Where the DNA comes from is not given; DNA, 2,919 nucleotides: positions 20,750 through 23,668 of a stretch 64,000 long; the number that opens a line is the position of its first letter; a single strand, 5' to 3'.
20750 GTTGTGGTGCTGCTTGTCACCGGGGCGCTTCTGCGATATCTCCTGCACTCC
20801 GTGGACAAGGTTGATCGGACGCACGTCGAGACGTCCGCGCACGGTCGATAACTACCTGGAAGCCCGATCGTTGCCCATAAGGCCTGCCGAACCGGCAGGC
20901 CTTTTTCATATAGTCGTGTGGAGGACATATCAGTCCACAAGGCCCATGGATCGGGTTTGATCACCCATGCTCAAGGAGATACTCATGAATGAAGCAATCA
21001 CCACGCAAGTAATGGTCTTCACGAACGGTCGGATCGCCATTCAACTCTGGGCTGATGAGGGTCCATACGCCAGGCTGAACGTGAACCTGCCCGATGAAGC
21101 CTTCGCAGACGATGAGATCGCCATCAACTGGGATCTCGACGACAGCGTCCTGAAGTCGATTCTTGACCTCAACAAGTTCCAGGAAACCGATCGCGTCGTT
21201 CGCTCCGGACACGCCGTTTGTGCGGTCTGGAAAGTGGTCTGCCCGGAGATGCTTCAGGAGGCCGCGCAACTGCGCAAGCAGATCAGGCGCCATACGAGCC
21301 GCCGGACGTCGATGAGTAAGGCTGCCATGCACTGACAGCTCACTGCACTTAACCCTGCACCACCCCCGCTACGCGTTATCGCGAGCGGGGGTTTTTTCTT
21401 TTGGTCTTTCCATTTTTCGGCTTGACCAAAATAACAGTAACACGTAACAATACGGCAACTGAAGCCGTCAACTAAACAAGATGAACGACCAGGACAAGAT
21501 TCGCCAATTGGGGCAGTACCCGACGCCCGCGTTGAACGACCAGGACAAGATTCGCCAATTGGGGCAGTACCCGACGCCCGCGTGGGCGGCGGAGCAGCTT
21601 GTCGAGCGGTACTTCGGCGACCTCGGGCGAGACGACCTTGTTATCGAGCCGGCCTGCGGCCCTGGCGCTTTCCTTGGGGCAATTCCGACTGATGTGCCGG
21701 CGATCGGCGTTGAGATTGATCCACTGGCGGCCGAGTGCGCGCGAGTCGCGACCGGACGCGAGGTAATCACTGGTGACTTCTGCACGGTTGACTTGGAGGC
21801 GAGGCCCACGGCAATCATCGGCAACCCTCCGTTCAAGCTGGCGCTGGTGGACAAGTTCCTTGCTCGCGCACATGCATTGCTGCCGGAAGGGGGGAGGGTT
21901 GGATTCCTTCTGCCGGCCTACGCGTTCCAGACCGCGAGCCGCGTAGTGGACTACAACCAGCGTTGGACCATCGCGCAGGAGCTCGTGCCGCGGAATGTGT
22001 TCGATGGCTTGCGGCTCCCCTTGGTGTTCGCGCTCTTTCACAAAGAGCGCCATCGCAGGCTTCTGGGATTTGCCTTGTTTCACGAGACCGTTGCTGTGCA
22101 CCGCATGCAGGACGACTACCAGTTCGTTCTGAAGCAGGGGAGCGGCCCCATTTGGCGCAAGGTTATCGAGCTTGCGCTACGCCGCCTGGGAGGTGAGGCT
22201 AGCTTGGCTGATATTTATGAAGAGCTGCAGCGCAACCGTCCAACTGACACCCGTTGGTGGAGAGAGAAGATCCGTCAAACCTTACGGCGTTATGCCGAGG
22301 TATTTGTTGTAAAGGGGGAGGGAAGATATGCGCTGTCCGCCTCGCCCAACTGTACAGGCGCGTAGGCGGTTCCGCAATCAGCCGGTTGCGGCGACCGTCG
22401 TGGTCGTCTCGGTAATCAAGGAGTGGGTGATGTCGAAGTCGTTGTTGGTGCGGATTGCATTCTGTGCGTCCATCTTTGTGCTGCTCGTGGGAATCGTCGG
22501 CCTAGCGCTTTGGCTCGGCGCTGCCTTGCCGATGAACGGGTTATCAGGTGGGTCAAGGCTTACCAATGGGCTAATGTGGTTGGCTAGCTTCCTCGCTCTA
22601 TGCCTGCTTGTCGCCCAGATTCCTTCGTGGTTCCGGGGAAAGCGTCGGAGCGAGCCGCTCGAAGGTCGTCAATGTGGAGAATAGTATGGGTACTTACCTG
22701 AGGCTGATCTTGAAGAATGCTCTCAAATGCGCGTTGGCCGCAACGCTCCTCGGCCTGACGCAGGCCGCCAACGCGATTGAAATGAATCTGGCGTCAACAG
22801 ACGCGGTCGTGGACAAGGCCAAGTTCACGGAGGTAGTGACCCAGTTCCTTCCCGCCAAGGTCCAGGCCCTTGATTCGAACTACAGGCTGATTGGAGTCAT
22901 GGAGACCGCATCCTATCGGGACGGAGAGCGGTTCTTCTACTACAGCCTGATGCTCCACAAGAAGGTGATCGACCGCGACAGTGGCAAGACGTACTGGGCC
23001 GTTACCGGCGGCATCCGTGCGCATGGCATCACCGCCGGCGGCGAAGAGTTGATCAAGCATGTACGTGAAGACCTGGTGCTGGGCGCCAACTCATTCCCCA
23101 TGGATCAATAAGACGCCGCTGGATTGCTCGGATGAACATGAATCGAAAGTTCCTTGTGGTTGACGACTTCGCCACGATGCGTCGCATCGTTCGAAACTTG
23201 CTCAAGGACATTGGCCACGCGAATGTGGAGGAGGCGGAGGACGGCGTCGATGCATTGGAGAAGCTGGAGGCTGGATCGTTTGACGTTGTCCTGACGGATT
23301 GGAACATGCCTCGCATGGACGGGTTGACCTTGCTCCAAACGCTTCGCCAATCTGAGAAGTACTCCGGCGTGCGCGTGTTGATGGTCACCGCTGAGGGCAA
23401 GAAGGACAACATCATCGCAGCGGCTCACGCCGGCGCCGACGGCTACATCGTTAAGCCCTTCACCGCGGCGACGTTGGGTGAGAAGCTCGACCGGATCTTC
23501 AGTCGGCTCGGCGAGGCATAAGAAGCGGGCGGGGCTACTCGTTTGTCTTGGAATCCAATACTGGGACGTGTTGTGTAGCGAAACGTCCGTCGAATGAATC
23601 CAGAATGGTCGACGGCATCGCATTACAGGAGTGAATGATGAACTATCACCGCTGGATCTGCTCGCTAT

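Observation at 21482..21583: Perfect in-frame 51-bp tandem duplication duplicating motif X (QYPTP) of an N6-adenine MTase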

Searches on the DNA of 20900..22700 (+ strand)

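Call 8: search_dna_similar(query=window:20900-22700:+, collection=plasmids, mode=near)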
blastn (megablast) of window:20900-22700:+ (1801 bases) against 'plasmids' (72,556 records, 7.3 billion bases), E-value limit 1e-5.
Records with a match: 3; places in all: 5; records where one place covers at least 80% of the query: 2.
Best place of each record, by identity: >=99% 1; 90-95% 2.
By first word of the organism name: Cupriavidus 3.
By predicted mobility (MOB-suite, as given by PLSDB): conjugative 3.
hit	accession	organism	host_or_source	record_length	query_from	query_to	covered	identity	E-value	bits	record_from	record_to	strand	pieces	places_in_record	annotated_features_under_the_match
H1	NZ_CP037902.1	Cupriavidus metallidurans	Soil,gold-copper mine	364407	1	1801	100%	100.0%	0e+0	3326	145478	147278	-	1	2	class I SAM-dependent methyltransferase | hypothetical protein (x2)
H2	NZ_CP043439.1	Cupriavidus campinensis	cell culture,soil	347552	1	1643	91%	90.9%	0e+0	2197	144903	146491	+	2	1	class I SAM-dependent methyltransferase | hypothetical protein (x2)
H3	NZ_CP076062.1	Cupriavidus sp. EM10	Pure-cultured cell,sewage water sludge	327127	522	1440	51%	94.0%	0e+0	1392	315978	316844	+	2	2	class I SAM-dependent methyltransferase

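Call 9: search_dna_similar(query=window:20900-22700:+, collection=phages, mode=near)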
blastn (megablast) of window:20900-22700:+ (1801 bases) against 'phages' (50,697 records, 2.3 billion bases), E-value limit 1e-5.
No match.

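Call 11: get_annotated_region(hit=H1, flank=12000)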
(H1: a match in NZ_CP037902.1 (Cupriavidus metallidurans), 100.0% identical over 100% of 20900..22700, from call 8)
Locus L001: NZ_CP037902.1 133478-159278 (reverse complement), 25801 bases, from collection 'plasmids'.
description: Cupriavidus metallidurans strain BS1 plasmid p1, complete sequence
organism: Cupriavidus metallidurans (NCBI taxid 119219)
taxonomy: Bacteria; Pseudomonadota; Betaproteobacteria; Burkholderiales; Burkholderiaceae; Cupriavidus; Cupriavidus metallidurans
host: -; source: Soil,gold-copper mine; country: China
typing (MOB-suite, as given by PLSDB): conjugative; replicon rep_cluster_332; relaxase MOBP; mating-pair formation MPF_F
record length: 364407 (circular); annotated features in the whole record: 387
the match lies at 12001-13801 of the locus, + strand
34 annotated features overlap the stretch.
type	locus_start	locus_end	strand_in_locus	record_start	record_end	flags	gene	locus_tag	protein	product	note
CDS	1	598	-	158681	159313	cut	-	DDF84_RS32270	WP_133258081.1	hypothetical protein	-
CDS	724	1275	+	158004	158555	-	-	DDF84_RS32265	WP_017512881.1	hypothetical protein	-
CDS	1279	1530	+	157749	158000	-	-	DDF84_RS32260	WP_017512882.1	hypothetical protein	-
CDS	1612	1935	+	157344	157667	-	-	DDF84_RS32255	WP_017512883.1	hypothetical protein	-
CDS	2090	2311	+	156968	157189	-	-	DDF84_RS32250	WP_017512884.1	hypothetical protein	-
CDS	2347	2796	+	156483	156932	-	-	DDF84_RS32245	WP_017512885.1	hypothetical protein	-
CDS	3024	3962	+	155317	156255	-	-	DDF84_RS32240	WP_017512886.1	hypothetical protein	-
CDS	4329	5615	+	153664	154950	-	-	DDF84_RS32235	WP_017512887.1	hypothetical protein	-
CDS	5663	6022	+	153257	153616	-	-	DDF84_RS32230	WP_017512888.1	hypothetical protein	-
CDS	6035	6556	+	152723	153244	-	-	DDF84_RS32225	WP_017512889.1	hypothetical protein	-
CDS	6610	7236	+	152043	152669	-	-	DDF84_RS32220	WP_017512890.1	hypothetical protein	-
CDS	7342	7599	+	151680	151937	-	-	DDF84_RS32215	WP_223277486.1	hypothetical protein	-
CDS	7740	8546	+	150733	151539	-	-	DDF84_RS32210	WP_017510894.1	hypothetical protein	-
CDS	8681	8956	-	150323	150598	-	-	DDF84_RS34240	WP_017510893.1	hypothetical protein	-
CDS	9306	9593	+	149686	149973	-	-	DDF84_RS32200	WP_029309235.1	HU family DNA-binding protein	GO:0030261 - chromosome condensation [Evidence IEA]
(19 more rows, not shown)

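Call 27: get_annotated_region(hit=H2, flank=3000)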
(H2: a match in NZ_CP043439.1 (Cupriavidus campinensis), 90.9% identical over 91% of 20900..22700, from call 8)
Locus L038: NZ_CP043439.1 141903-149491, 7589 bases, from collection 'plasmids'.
description: Cupriavidus campinensis strain MJ1 plasmid unnamed2, complete sequence
organism: Cupriavidus campinensis (NCBI taxid 151783)
taxonomy: Bacteria; Pseudomonadota; Betaproteobacteria; Burkholderiales; Burkholderiaceae; Cupriavidus; Cupriavidus campinensis
host: -; source: cell culture,soil; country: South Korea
typing (MOB-suite, as given by PLSDB): conjugative; replicon rep_cluster_332; relaxase MOBP; mating-pair formation MPF_F
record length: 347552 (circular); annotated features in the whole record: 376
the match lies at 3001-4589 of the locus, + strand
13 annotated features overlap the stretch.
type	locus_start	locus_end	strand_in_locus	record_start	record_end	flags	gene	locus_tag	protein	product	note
CDS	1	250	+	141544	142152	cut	-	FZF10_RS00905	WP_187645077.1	DUF2807 domain-containing protein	-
CDS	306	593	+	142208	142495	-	-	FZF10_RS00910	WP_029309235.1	HU family DNA-binding protein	GO:0030261 - chromosome condensation [Evidence IEA]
CDS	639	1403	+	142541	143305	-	-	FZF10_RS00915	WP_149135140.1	hypothetical protein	-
CDS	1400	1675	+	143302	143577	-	-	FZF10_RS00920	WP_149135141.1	hypothetical protein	-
CDS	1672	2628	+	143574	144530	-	lepB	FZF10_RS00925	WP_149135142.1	signal peptidase I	GO:0009306 - protein secretion [Evidence IEA]; GO:0006465 - signal peptide processing [Evidence IEA]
CDS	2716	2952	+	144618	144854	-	-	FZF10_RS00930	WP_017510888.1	hypothetical protein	-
CDS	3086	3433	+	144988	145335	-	-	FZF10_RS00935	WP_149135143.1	hypothetical protein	-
CDS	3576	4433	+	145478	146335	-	-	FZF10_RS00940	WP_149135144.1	class I SAM-dependent methyltransferase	-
CDS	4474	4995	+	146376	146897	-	-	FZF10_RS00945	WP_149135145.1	hypothetical protein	-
CDS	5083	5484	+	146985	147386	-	-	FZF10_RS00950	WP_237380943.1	hypothetical protein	-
CDS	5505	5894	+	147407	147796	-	cheY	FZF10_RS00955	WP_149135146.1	chemotaxis response regulator CheY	GO:0000160 - phosphorelay signal transduction system [Evidence IEA]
CDS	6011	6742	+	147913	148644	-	-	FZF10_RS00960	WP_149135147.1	hypothetical protein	-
CDS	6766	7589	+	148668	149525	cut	-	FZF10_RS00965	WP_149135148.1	tetratricopeptide repeat protein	-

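Call 28: get_annotated_region(hit=H3, flank=3000)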
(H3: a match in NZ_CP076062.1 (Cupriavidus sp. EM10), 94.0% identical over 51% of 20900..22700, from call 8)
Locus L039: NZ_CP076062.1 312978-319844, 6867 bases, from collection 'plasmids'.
description: Cupriavidus sp. EM10 plasmid p352-2, complete sequence
organism: Cupriavidus sp. EM10 (NCBI taxid 2839983)
taxonomy: Bacteria; Pseudomonadota; Betaproteobacteria; Burkholderiales; Burkholderiaceae; Cupriavidus; Cupriavidus sp. EM10
host: -; source: Pure-cultured cell,sewage water sludge; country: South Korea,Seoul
typing (MOB-suite, as given by PLSDB): conjugative; replicon rep_cluster_332; relaxase MOBP; mating-pair formation MPF_F
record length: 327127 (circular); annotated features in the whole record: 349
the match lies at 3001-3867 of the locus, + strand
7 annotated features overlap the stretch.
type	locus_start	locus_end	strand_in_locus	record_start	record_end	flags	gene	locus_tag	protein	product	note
CDS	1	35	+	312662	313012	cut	-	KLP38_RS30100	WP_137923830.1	hypothetical protein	-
CDS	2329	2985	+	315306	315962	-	-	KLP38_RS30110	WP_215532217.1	hypothetical protein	-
CDS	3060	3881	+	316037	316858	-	-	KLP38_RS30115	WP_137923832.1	class I SAM-dependent methyltransferase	-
CDS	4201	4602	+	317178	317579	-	-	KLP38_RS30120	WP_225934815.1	hypothetical protein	-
CDS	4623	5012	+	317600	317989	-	cheY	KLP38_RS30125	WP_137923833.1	chemotaxis response regulator CheY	GO:0000160 - phosphorelay signal transduction system [Evidence IEA]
CDS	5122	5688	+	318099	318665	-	-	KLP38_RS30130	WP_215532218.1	hypothetical protein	-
CDS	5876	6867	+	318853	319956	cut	-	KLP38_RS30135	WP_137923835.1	tetratricopeptide repeat protein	-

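Call 53: search_dna_similar(query=L007:1500-3900:+, collection=plasmids, mode=near, max_rows=20)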
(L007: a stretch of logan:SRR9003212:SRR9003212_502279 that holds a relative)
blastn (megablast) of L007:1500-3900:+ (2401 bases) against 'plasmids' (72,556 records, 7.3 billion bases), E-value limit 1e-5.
Records with a match: 3; places in all: 3; records where one place covers at least 80% of the query: 1.
Best place of each record, by identity: >=99% 1; 95-99% 1; 90-95% 1.
By first word of the organism name: Cupriavidus 3.
By predicted mobility (MOB-suite, as given by PLSDB): conjugative 3.
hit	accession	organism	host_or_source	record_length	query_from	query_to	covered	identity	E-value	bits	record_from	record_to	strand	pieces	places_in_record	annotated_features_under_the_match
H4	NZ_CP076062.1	Cupriavidus sp. EM10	Pure-cultured cell,sewage water sludge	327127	1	2309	96%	95.8%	0e+0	3725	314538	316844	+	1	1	class I SAM-dependent methyltransferase | hypothetical protein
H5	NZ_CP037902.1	Cupriavidus metallidurans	Soil,gold-copper mine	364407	1443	2401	40%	99.0%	0e+0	1811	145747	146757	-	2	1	class I SAM-dependent methyltransferase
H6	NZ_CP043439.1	Cupriavidus campinensis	cell culture,soil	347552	1443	2323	37%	93.5%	0e+0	1312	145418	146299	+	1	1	class I SAM-dependent methyltransferase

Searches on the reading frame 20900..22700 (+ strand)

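Call 37: search_protein_families(library=pfam, proteins=[L001:25080-25790:+, L001:16622-17377:+], max_evalue=0.01)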
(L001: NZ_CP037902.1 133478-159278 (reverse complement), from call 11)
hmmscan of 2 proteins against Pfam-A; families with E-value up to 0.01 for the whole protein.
L001:25080-25790:+ (237 aa): 1 family
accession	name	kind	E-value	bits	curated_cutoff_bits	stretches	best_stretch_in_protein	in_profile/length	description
PF02384.22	N6_Mtase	-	3.3e-11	43.5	20.4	1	80-194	21-121/311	N-6 DNA Methylase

L001:16622-17377:+ (252 aa): 2 families
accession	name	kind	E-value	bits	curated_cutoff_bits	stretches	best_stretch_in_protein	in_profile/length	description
PF13560.12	HTH_31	-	9.5e-08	32.7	27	1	174-213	8-47/64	Helix-turn-helix domain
PF01381.28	HTH_3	-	2.6e-07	31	23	1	174-205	3-34/55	Helix-turn-helix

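Call 38: search_protein_families(library=padloc, proteins=[L001:25080-25790:+], max_evalue=0.01)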
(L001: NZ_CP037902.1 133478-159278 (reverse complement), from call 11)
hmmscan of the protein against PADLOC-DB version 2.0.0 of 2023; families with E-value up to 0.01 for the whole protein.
L001:25080-25790:+ (237 aa): 26 families (the best 25 are shown)
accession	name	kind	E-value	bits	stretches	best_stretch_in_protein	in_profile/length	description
PDLC04134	mad2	-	2.2e-09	34.7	1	66-190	252-351/492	mads_2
PDLC03630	REase_MTase_IIG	-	7.8e-08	28.6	1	2-139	287-431/1100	Type IIG restriction enzyme-methyltransferase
PDLC03026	MTase_I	-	1.7e-07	28.8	1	66-193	121-249/487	Type I methyltransferase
PDLC03029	MTase_I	-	1.9e-07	28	1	81-155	170-245/661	Type I methyltransferase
PDLC03021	MTase_I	-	4.3e-07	27.1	1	66-195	144-268/491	Type I methyltransferase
PDLC03027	MTase_I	-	1.5e-06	25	1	72-135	142-204/810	Type I methyltransferase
PDLC03318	MTase_II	-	2.9e-06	23.9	1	65-134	324-385/723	Type II methyltransferase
PDLC03018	MTase_I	-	3e-06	24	1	77-138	299-352/749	Type I methyltransferase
PDLC03031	MTase_I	-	2.3e-05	20.8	1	60-151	157-241/834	Type I methyltransferase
PDLC03035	MTase_I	-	3.5e-05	20.5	1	81-181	171-262/653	Type I methyltransferase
PDLC03033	MTase_I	-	0.00015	18.9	1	78-138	197-250/541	Type I methyltransferase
PDLC03032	MTase_I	-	0.00016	17.8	1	72-179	148-243/1001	Type I methyltransferase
PDLC03022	MTase_I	-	0.00021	17.8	1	66-139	164-236/857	Type I methyltransferase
PDLC03338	MTase_II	-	0.00023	18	1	67-189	112-239/604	Type II methyltransferase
PDLC02529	PglX|PglXI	-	0.00024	16.9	1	67-177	183-305/1189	PglX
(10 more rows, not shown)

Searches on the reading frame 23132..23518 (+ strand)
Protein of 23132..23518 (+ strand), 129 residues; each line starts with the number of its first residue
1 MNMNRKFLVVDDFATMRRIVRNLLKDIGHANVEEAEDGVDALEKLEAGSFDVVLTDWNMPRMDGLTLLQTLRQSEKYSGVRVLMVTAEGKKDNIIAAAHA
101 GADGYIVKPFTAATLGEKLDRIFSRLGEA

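Call 37: search_protein_families(library=pfam, proteins=[window:23132-23518:+], max_evalue=0.01)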
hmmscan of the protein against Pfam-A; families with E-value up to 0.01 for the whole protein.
window:23132-23518:+ (129 aa): 1 family
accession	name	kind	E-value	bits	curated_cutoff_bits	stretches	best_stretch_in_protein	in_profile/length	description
PF00072.30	Response_reg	-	1.8e-31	109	30.2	1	8-119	2-110/111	Response regulator receiver domain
